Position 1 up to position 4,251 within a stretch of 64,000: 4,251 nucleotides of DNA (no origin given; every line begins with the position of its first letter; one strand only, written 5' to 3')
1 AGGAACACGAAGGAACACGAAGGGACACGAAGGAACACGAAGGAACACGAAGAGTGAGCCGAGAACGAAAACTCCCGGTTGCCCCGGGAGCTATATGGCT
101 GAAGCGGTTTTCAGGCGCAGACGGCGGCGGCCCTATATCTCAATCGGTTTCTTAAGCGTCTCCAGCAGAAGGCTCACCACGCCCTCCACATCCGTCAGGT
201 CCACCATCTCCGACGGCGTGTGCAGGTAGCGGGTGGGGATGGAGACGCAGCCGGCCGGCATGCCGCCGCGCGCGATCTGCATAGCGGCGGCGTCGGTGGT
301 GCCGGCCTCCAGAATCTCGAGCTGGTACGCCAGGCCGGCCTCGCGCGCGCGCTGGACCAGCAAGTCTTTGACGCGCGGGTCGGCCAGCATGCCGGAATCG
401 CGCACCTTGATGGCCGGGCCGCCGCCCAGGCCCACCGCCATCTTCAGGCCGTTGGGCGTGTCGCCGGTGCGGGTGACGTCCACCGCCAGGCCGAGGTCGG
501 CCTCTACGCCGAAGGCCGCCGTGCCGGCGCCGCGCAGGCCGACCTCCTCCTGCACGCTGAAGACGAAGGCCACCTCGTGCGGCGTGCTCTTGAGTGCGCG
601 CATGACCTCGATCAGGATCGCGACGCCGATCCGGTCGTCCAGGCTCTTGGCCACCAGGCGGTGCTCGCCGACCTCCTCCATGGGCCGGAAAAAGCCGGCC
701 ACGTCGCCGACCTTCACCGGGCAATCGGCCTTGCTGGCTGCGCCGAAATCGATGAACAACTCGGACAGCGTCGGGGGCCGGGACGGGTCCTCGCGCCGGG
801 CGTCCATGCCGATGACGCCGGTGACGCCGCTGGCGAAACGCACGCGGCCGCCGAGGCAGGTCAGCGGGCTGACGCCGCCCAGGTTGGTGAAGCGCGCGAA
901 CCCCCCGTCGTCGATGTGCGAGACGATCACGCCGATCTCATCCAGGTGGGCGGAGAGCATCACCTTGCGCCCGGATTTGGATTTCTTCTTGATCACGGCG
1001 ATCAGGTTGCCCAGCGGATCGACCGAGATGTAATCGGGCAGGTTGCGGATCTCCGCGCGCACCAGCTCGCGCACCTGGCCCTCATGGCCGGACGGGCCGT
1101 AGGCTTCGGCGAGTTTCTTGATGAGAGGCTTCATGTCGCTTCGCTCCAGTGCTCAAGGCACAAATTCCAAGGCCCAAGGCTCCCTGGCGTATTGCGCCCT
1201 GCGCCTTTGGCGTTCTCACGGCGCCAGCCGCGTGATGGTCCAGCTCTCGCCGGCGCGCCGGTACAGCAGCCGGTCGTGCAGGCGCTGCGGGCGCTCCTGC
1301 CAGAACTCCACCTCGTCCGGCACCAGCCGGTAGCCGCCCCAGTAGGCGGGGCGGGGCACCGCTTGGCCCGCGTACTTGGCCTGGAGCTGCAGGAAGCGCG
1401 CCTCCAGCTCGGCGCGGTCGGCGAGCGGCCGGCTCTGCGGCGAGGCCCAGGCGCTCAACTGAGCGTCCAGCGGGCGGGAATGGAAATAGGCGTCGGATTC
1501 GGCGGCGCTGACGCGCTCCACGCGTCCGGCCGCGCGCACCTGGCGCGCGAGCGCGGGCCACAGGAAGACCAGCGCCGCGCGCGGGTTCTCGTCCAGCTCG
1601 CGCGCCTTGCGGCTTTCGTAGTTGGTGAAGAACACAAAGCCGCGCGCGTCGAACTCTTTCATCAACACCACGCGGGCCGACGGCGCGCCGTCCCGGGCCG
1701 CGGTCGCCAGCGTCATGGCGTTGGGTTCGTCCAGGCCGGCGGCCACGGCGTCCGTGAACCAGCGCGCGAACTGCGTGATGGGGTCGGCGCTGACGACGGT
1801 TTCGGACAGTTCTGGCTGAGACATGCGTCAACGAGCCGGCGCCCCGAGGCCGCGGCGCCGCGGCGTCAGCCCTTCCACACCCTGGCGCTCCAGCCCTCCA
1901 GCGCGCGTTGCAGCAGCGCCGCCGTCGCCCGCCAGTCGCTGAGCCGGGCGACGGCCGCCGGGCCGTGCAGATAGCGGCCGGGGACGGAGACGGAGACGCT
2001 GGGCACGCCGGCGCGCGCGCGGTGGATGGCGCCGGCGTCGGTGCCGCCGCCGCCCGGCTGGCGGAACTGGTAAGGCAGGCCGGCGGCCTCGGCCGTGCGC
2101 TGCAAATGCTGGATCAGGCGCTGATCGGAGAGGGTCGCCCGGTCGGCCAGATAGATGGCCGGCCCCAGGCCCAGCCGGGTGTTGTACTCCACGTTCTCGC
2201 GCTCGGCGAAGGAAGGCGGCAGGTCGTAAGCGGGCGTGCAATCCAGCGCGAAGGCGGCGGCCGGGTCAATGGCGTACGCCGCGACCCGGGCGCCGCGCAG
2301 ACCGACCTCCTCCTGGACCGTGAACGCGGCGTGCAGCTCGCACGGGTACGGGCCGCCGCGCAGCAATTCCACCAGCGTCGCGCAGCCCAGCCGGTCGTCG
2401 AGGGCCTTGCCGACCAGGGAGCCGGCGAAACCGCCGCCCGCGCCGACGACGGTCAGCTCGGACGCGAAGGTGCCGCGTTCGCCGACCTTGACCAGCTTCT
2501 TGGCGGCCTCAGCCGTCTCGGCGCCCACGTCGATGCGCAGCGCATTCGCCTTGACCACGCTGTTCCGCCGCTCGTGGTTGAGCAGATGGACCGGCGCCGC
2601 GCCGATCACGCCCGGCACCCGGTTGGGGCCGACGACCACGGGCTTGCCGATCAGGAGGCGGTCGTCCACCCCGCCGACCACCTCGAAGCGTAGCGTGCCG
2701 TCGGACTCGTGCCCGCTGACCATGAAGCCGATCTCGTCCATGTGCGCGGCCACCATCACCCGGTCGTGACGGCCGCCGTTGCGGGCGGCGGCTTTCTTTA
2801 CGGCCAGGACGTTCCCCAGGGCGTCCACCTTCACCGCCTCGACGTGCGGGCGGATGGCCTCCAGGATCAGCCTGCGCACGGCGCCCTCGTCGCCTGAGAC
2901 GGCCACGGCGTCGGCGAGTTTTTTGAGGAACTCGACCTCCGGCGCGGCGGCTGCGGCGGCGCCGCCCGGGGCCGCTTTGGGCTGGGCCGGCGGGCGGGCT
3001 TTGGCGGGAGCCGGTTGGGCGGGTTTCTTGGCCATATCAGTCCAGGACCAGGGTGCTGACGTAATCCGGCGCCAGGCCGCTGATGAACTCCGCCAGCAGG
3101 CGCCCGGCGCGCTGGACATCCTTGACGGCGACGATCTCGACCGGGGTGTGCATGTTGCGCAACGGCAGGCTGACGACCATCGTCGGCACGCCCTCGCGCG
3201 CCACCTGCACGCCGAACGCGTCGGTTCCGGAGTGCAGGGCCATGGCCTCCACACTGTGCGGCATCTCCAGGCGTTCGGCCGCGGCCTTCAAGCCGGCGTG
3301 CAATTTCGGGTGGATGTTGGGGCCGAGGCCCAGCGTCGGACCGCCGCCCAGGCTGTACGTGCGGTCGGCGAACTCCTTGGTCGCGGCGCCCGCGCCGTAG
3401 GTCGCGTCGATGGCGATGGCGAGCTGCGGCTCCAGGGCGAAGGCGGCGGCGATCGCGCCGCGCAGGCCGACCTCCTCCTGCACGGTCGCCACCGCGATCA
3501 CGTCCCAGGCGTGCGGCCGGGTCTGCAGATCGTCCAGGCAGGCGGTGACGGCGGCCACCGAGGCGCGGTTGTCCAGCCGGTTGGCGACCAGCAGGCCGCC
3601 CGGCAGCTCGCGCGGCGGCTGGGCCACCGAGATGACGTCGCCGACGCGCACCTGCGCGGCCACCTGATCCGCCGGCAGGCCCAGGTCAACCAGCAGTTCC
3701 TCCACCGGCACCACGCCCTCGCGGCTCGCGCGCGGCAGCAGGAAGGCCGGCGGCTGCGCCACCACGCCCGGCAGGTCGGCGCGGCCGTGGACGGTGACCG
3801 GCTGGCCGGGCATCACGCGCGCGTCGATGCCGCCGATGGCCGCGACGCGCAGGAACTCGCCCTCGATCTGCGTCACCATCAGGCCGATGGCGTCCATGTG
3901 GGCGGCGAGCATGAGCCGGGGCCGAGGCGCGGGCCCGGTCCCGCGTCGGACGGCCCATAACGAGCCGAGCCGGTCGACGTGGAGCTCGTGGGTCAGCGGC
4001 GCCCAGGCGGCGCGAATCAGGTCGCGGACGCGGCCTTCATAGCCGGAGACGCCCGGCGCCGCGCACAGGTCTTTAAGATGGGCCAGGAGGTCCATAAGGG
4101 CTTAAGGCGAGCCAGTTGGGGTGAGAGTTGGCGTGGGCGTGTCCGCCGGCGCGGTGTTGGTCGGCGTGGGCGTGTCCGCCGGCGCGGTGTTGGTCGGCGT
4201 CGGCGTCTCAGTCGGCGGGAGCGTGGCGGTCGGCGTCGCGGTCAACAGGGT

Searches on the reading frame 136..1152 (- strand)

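Call 55: search_protein_families(library=pfam, proteins=[window:136-1152:-], max_evalue=0.00001)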
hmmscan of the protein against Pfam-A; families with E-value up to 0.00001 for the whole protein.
window:136-1152:- (339 aa): 3 families
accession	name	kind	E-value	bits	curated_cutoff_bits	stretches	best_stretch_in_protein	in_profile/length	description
PF05343.19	Peptidase_M42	-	2.2e-82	276.8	23.2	1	48-328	1-292/292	M42 glutamyl aminopeptidase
PF01546.33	Peptidase_M20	-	2.2e-10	41.2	24.6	1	170-334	33-205/206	Peptidase family M20/M25/M40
PF04389.22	Peptidase_M28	-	2.1e-08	34.6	21.3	0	172-213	32-77/193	Peptidase family M28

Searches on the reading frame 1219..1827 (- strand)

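Call 55: search_protein_families(library=pfam, proteins=[window:1219-1827:-], max_evalue=0.00001)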
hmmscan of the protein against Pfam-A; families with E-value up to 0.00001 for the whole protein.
window:1219-1827:- (203 aa): 3 families
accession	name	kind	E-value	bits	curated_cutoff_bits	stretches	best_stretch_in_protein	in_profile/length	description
PF01243.27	PNPOx_N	-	2.2e-32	112.4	28.1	1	24-149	1-117/120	Pyridoxamine 5'-phosphate oxidase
PF10590.14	PNP_phzG_C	-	2.1e-21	76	27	1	163-203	1-42/42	Pyridoxine 5'-phosphate oxidase C-terminal dimerisation region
PF12766.13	Pyridox_oxase_2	-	4.2e-06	27.7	26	1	25-104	9-97/100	Pyridoxamine 5'-phosphate oxidase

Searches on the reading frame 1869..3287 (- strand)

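Call 55: search_protein_families(library=pfam, proteins=[window:1869-3287:-], max_evalue=0.00001)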
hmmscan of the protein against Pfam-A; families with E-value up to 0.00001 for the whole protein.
window:1869-3287:- (473 aa): 2 families
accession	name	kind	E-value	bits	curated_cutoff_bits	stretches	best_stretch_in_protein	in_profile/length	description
PF05343.19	Peptidase_M42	-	1.8e-78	264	23.2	1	158-458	1-292/292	M42 glutamyl aminopeptidase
PF01546.33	Peptidase_M20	-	1e-06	29.3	24.6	1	306-464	44-205/206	Peptidase family M20/M25/M40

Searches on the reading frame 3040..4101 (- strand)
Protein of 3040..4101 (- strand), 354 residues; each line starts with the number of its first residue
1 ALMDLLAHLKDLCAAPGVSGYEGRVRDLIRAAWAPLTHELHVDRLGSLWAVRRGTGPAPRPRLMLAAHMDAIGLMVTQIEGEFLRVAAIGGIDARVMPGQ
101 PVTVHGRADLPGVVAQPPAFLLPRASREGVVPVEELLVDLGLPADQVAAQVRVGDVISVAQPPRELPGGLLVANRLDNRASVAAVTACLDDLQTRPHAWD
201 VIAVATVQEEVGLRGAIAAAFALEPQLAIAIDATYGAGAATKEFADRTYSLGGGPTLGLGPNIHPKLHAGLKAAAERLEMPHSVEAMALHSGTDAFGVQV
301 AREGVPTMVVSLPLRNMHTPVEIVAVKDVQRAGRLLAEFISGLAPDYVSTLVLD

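Call 55: search_protein_families(library=pfam, proteins=[window:3040-4101:-], max_evalue=0.00001)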
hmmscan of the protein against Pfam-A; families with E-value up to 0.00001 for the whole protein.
window:3040-4101:- (354 aa): 1 family
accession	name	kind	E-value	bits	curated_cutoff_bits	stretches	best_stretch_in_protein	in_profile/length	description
PF05343.19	Peptidase_M42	-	9e-70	235.5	23.2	1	46-335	1-292/292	M42 glutamyl aminopeptidase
